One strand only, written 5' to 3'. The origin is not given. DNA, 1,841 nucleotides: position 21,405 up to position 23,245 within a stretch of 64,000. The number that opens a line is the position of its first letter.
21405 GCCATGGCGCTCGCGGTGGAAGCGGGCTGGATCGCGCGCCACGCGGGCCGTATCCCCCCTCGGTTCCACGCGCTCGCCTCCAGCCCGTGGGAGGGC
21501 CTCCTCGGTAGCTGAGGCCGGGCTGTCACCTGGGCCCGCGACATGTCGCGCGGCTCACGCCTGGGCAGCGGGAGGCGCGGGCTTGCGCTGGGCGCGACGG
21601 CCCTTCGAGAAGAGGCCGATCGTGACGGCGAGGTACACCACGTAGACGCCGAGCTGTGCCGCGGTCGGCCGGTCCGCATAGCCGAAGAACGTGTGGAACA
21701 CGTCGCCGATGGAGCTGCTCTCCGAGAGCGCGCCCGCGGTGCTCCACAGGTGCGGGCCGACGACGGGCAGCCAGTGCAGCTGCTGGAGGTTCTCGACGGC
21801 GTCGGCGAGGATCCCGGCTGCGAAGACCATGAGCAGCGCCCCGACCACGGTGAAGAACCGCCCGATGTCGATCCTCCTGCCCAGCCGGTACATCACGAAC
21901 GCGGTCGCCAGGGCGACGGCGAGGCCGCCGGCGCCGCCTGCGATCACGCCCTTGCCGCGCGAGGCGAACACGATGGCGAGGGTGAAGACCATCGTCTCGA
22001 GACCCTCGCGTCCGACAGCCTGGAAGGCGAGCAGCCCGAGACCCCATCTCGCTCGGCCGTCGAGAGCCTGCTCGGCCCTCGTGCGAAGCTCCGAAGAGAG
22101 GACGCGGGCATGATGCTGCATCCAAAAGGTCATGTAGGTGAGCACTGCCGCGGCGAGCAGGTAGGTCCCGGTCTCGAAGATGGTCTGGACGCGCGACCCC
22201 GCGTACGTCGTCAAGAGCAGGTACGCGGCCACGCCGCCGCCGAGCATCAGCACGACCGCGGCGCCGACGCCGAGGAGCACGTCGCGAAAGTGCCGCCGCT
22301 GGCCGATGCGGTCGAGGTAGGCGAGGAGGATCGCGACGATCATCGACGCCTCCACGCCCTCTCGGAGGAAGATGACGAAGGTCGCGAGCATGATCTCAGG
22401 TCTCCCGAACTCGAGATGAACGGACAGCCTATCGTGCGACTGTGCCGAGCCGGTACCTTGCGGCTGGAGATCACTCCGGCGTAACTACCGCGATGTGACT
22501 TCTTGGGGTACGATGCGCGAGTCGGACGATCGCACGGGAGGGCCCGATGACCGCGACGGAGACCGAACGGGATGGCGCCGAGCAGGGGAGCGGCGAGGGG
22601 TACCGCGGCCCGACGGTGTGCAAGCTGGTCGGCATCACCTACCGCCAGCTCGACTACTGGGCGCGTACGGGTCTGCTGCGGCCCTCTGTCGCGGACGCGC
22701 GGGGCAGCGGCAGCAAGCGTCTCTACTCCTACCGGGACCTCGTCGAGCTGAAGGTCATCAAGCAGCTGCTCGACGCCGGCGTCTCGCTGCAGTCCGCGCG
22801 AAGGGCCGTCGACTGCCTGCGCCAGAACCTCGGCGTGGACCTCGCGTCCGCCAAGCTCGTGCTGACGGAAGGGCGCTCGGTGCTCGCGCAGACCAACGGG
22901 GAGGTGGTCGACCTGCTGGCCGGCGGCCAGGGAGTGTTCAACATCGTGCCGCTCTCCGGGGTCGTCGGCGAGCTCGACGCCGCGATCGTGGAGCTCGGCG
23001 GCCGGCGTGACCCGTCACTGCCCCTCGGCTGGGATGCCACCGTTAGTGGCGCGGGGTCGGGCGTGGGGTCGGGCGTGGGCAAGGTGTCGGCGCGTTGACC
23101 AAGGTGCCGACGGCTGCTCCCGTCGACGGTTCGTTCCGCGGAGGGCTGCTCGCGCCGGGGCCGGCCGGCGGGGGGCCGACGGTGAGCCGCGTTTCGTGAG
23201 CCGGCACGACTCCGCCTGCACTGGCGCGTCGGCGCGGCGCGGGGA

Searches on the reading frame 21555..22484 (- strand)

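Call 69: search_protein_families(library=pfam, proteins=[window:21555-22484:-], max_evalue=0.001)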
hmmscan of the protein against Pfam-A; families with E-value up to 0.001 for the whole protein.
window:21555-22484:- (309 aa): 1 family
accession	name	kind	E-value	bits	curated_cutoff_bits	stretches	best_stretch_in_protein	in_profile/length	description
PF03239.20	FTR1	-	2.9e-40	138.8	25.3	1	32-288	1-265/284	Iron permease FTR1 family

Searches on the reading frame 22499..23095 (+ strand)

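Call 69: search_protein_families(library=pfam, proteins=[window:22499-23095:+], max_evalue=0.001)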
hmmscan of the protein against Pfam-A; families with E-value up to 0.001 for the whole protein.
window:22499-23095:+ (199 aa): 2 families
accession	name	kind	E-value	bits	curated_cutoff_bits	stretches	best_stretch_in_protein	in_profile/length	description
PF13411.12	MerR_1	-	1.9e-15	57.1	21.6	1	37-104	3-66/69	MerR HTH family regulatory protein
PF00376.29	MerR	-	0.0002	21.6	28.2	1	40-64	5-29/38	MerR family regulatory protein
